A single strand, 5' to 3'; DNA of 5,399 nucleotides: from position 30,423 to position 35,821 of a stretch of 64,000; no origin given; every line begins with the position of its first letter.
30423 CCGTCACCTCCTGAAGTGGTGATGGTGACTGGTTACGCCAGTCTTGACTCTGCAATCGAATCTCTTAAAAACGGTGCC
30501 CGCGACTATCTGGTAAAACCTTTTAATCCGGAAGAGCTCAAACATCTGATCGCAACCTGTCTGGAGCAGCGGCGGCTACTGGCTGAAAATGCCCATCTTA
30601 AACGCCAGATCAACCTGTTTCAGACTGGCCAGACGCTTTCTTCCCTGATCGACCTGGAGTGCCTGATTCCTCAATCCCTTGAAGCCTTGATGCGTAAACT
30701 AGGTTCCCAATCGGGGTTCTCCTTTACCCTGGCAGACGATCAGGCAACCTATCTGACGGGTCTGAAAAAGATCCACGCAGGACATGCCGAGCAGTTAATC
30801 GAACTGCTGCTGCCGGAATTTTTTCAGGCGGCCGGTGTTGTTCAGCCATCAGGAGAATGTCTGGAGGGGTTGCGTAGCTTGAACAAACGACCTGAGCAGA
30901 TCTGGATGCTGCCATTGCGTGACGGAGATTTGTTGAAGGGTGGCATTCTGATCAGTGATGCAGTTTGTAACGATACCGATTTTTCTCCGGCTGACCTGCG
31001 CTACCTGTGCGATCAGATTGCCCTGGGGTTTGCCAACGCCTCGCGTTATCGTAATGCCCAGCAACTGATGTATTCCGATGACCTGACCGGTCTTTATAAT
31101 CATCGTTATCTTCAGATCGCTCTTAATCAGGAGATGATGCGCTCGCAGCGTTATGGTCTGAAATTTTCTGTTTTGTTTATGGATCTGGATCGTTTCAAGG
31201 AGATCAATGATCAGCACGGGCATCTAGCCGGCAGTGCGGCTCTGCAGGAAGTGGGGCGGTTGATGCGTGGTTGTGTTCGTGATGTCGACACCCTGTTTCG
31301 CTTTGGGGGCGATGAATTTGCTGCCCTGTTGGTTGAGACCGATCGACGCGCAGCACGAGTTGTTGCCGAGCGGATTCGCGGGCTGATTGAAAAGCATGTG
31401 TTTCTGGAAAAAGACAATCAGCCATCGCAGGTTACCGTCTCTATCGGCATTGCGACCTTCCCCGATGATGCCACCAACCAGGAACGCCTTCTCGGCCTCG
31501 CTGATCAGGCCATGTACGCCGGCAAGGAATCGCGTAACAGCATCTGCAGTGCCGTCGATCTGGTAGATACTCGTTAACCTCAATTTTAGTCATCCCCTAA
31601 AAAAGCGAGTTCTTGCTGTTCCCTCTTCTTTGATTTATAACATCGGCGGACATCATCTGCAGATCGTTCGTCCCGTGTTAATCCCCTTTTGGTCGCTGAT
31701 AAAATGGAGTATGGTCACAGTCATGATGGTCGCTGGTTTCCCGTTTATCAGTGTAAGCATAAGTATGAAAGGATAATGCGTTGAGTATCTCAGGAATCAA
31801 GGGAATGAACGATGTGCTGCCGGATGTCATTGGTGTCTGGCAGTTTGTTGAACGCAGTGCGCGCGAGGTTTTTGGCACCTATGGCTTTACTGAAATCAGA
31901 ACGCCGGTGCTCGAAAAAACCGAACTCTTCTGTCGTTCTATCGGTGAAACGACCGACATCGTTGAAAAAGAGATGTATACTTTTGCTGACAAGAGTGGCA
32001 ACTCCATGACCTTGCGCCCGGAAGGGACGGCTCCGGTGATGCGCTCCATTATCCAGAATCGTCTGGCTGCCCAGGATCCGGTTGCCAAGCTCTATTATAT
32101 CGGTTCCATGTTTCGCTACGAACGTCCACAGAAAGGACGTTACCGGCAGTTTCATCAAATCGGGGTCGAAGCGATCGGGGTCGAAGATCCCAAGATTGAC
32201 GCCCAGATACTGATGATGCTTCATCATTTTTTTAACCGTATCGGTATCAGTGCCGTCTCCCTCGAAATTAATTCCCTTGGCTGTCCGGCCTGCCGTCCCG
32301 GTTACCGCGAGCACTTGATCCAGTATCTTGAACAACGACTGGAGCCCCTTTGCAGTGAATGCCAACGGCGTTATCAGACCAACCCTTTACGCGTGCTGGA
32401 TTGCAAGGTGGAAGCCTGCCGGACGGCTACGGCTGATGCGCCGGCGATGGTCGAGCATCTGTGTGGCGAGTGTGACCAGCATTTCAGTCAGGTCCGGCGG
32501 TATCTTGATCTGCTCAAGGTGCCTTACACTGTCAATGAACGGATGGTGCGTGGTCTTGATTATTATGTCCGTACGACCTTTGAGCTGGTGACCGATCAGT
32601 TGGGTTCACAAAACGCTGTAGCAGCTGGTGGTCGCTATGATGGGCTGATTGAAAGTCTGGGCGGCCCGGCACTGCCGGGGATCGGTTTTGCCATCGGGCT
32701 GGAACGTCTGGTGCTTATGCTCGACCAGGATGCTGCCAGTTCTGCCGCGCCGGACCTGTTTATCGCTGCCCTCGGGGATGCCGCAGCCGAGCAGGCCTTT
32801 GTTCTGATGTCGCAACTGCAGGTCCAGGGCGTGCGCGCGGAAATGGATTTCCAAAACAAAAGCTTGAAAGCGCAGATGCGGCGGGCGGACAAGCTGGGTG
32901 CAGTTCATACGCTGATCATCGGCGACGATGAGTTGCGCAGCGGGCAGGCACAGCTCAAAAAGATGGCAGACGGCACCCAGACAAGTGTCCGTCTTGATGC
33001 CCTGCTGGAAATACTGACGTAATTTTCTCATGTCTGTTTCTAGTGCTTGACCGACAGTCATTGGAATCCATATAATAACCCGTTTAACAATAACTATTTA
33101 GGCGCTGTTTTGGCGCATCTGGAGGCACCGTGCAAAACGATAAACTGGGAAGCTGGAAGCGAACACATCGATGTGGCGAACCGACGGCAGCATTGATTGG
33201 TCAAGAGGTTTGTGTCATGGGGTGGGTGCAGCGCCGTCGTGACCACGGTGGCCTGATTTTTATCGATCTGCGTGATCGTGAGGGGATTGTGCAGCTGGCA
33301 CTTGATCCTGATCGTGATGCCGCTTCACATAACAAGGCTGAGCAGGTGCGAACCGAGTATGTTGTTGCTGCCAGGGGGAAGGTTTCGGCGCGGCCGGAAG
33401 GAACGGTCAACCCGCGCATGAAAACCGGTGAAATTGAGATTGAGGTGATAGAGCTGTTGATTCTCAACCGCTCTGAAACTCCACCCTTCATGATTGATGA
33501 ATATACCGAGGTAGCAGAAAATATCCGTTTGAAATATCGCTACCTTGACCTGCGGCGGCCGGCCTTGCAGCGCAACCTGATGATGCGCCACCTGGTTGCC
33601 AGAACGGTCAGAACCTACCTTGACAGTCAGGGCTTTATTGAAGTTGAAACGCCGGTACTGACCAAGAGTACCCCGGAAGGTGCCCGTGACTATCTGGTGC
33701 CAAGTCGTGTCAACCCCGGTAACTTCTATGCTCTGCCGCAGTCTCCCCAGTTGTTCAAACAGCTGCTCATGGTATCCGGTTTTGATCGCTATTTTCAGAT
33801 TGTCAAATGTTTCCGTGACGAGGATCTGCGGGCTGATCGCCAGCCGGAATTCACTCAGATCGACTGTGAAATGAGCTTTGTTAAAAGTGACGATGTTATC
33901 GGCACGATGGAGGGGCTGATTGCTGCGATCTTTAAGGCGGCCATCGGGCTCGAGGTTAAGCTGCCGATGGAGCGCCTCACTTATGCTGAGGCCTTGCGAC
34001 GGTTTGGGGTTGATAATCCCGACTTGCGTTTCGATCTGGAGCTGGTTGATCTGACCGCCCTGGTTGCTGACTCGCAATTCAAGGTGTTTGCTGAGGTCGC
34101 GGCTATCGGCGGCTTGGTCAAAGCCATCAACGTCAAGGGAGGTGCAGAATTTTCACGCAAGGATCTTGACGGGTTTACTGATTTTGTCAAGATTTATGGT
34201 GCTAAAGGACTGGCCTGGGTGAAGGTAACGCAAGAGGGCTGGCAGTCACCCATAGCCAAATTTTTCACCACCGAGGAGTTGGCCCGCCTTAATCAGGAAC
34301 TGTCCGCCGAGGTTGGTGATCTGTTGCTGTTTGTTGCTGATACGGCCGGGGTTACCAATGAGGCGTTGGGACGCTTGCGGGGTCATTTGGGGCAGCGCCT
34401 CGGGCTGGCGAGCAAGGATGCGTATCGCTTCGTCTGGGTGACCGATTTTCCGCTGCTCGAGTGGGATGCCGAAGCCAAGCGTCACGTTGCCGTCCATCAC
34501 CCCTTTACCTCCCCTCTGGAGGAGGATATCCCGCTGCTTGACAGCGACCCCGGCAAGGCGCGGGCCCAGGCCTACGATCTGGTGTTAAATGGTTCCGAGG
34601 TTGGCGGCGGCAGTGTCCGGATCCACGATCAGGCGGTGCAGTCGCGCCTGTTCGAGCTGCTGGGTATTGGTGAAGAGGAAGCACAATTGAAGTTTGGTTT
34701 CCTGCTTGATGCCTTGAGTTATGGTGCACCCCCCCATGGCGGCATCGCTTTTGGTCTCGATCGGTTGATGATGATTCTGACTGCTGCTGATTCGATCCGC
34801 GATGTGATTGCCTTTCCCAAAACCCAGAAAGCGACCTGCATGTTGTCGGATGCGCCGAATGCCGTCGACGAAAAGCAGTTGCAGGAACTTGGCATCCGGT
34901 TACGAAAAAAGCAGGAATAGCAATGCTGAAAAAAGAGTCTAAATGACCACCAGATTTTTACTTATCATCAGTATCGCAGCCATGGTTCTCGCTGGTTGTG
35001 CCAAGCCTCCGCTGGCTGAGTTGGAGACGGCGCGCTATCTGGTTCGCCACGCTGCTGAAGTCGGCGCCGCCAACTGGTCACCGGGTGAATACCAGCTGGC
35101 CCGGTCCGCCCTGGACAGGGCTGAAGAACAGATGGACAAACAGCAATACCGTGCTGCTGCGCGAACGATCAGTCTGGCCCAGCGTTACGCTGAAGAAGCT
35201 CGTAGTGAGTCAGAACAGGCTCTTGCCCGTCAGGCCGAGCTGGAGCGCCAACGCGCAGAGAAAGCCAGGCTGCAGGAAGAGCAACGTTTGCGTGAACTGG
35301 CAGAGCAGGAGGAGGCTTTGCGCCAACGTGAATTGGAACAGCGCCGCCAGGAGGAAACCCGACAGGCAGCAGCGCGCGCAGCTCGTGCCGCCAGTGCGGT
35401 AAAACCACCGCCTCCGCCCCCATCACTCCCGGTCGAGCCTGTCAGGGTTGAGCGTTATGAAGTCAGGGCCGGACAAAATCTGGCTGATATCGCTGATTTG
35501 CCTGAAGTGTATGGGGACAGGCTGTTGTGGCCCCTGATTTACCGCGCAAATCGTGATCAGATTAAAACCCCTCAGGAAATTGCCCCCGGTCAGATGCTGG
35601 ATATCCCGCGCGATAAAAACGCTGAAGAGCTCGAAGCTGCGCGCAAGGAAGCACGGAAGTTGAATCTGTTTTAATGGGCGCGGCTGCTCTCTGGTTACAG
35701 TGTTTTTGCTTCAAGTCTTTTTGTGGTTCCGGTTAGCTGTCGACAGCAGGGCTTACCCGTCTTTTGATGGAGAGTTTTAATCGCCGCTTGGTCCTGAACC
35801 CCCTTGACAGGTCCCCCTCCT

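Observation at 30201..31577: REC-GGDEF protein carrying the Hypr (cGAMP synthase) specificity substitution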

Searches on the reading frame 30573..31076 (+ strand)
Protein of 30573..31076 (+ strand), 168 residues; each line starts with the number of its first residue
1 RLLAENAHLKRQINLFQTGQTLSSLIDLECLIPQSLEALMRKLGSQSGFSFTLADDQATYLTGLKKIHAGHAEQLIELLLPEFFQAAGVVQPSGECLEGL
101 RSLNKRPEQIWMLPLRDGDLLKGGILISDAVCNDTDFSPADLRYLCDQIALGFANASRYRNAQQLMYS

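Call 30: search_protein_families(library=pfam, proteins=[window:30573-31076:+], max_evalue=10)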
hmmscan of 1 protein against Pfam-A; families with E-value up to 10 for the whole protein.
window:30573-31076:+ (168 aa): 0 families

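Call 56: predict_structure(alignment_id=A3)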
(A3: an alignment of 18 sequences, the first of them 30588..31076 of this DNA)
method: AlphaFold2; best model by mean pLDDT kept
length: 163 residues; sequences in the alignment: 18
mean_pLDDT: 87.2   pTM: 0.81
mean pLDDT of the five models: 87.2, 86.7, 85.4, 85.3, 82.0
residues with pLDDT >= 90: 90; 70-90: 59; 50-70: 14; < 50: 0
segments of 3 or more residues with pLDDT < 50: none
pLDDT, mean of each block of 10 residues (from residue 1): 67 72 87 92 93 91 94 94 90 90 94 93 81 83 92 85 76
secondary structure, 60 per line:
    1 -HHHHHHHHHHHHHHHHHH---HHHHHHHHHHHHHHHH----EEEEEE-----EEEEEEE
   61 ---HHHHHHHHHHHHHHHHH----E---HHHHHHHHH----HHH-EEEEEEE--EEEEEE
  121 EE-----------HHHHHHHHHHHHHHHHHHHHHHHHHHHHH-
elements in order: H2-19 H23-38 E43-48 E54-60 H64-80 H89-97 E106-112 E115-122 H134-162

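Call 58: fold_search(model_id=the predicted structure, library=pdb)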
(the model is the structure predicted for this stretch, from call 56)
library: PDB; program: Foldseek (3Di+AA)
matches with E <= 10: 1179; with E <= 0.001: 82
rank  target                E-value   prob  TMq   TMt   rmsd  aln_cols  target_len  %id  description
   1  6oap_B                1.2e-06  1.00  0.57  0.36   5.2       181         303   13  Crystal structure of a dual sensor histidine kinase in the green-light absorbing Pg state (released 2019-09-18)
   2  6oaq_B                1.9e-06  1.00  0.55  0.34   6.1       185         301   13  Crystal structure of a dual sensor histidine kinase in BeF3- bound state (released 2019-09-18)
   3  6ob8_B                2.5e-06  1.00  0.56  0.34   5.8       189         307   13  Crystal structure of a dual sensor histidine kinase in green light illuminated state (released 2019-09-18)
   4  6ob8_A                6.5e-06  1.00  0.55  0.34   5.6       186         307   14  Crystal structure of a dual sensor histidine kinase in green light illuminated state (released 2019-09-18)
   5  6oap_A                6.9e-06  1.00  0.58  0.36   5.0       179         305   14  Crystal structure of a dual sensor histidine kinase in the green-light absorbing Pg state (released 2019-09-18)
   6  3cit_A                1.1e-05  1.00  0.61  0.63   4.5       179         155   19  Crystal structure of the GAF domain of a putative sensor histidine kinase from Pseudomonas syringae pv. tomato (released 2008-05-13)
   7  6oaq_A                4.8e-05  1.00  0.52  0.32   6.4       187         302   14  Crystal structure of a dual sensor histidine kinase in BeF3- bound state (released 2019-09-18)
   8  3vv4_B                5.1e-05  1.00  0.57  0.58   5.1       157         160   15  Crystal structure of cyanobacteriochrome TePixJ GAF domain (released 2013-01-30)
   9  5m85                  5.4e-05  1.00  0.55  0.56   4.9       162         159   12  Three-dimensional structure of the intermediate state of GAF3 from Slr1393 of Synechocystis sp. PCC6803 (released 2017-12-20)
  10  8sgk_A                6.9e-05  1.00  0.65  0.25   4.6       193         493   14  CryoEM structure of Deinococcus radiodurans BphP photosensory module in Pr state (released 2024-05-22)
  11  5w10_D                7.3e-05  1.00  0.55  0.54   5.3       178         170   11  Lcd1 GAF domain in complex with cAMP ligand (released 2017-06-28)
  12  5w10_B                8.2e-05  1.00  0.58  0.56   4.9       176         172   12  Lcd1 GAF domain in complex with cAMP ligand (released 2017-06-28)
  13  5w10_A                8.2e-05  1.00  0.58  0.55   4.9       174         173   11  Lcd1 GAF domain in complex with cAMP ligand (released 2017-06-28)
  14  2y8h_B                8.7e-05  1.00  0.53  0.58   5.6       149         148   14  STRUCTURE OF THE FIRST GAF DOMAIN E87G MUTANT OF MYCOBACTERIUM TUBERCULOSIS DOSS (released 2011-02-23)
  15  6xhg_A                8.7e-05  1.00  0.55  0.51   5.4       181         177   14  Far-red absorbing dark state of JSC1_58120g3 with bound biliverdin IXa (BV) (released 2020-10-28)
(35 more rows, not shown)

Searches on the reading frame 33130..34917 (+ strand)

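Call 19: search_protein_families(library=pfam, proteins=[window:33130-34917:+], max_evalue=0.00001)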
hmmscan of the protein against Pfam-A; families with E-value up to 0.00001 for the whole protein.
window:33130-34917:+ (596 aa): 3 families
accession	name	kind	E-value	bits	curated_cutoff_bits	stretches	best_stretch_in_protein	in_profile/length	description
PF00152.25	tRNA-synt_2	-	6.6e-124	413.4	25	1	130-566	2-308/308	tRNA synthetases class II (D, K and N)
PF02938.19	GAD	-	7.9e-27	93.8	23.4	1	320-413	1-95/95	GAD domain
PF01336.31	tRNA_anti-codon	-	9.2e-17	61.2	27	1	27-106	1-69/75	OB-fold nucleic acid binding domain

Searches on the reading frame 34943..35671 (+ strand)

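Call 19: search_protein_families(library=pfam, proteins=[window:34943-35671:+], max_evalue=0.00001)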
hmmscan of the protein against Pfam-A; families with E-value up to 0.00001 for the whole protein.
window:34943-35671:+ (243 aa): 1 family
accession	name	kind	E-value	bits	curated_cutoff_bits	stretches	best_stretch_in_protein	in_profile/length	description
PF14346.11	DUF4398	-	3.6e-08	34.2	27.9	1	25-99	1-75/78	Domain of unknown function (DUF4398)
